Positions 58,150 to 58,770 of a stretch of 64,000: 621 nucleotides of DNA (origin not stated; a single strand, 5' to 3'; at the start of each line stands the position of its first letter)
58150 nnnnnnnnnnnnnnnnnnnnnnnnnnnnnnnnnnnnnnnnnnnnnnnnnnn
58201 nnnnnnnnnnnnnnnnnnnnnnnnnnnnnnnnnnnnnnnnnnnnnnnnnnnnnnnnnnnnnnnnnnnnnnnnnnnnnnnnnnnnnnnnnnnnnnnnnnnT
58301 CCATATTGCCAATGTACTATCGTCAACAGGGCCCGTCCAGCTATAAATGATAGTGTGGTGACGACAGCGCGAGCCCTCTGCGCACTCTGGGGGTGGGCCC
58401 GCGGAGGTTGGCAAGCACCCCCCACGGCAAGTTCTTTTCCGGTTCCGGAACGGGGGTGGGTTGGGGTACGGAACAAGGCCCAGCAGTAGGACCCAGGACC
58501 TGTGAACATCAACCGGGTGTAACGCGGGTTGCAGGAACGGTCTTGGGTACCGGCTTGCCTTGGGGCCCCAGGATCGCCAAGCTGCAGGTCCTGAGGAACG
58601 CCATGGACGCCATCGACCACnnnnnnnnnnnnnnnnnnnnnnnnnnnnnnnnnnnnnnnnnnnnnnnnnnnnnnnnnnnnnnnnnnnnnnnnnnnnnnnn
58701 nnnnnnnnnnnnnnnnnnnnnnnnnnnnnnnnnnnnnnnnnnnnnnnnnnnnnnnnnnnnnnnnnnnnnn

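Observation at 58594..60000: Radical SAM/SPASM enzyme with a ~185 aa unrecognised N-terminal domain and no annotated substrate gene, flanked by the conserved element, a hairpin and a tandem repeat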

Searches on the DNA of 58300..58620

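Call 68: search_rna_families(source=window, start=58300, end=58620, threshold=evalue, max_evalue=1)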
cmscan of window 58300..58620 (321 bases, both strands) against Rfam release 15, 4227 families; matches with E-value up to 1: 0.
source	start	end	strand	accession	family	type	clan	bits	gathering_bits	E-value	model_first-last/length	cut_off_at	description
